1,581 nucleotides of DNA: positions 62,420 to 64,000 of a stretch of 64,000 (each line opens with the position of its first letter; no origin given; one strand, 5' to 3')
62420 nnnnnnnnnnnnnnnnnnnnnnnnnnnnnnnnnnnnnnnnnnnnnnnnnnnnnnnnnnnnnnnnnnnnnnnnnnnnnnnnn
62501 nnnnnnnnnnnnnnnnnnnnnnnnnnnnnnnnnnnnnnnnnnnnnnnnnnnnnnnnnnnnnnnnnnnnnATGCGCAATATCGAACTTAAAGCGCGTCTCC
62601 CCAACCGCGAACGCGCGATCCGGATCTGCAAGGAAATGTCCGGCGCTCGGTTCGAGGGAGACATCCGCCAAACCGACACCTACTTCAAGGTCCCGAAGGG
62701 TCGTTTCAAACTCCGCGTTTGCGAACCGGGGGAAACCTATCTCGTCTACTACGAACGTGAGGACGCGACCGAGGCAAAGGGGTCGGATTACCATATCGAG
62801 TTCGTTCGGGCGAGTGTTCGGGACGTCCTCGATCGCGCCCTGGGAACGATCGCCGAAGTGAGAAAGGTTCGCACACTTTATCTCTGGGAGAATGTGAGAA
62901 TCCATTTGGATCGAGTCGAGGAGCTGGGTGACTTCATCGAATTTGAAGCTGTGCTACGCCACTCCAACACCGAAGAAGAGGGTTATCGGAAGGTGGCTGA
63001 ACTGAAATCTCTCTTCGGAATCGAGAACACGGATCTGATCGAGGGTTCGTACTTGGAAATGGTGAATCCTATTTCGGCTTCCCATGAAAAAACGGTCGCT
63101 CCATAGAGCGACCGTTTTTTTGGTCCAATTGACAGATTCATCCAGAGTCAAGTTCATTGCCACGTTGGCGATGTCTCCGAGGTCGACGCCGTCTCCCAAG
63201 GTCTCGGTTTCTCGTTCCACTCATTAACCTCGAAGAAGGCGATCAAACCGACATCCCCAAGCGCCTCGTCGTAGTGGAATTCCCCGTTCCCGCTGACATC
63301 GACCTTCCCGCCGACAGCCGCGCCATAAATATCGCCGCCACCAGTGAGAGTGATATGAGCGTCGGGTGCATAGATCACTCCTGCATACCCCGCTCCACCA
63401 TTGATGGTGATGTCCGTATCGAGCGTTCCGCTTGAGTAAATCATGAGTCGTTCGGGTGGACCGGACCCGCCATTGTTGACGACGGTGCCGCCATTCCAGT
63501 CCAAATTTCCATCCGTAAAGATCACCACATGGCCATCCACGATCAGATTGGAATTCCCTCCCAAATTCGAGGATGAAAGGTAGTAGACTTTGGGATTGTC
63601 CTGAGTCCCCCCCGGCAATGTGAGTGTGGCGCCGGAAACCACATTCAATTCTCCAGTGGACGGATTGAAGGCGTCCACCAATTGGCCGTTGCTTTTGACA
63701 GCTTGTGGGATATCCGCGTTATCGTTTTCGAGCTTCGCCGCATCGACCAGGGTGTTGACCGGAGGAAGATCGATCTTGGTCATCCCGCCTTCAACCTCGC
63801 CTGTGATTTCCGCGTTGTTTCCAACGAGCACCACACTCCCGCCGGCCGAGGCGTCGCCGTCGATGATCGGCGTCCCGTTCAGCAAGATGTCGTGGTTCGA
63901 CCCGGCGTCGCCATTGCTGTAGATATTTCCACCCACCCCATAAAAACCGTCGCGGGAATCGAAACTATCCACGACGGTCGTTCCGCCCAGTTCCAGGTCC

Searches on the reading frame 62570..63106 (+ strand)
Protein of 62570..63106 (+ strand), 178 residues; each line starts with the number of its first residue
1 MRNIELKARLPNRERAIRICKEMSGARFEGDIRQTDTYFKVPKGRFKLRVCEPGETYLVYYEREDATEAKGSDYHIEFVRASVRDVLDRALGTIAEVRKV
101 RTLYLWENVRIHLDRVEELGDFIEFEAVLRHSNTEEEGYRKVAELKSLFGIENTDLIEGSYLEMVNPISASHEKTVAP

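Call 50: search_protein_families(library=pfam, proteins=[window:62570-63106:+], max_evalue=0.0001)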
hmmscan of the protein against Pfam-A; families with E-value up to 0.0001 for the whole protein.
window:62570-63106:+ (178 aa): 1 family
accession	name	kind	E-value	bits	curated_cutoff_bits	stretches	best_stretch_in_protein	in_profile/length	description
PF01928.26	CYTH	-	5.9e-18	65.8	23.2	1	1-161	1-179/179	CYTH domain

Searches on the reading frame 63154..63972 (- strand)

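Call 50: search_protein_families(library=pfam, proteins=[window:63154-63972:-], max_evalue=0.0001)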
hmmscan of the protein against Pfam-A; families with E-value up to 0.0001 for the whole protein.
window:63154-63972:- (272 aa): 2 families
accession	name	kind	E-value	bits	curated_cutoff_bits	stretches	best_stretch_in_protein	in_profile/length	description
PF23981.1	DUF7305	-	2.7e-20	73.5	27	1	136-240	81-184/185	Domain of unknown function (DUF7305)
PF20597.4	pAdhesive_15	-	4.4e-11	43.6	23.8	1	9-234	37-254/254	Putative Ice-binding-like adhesive domain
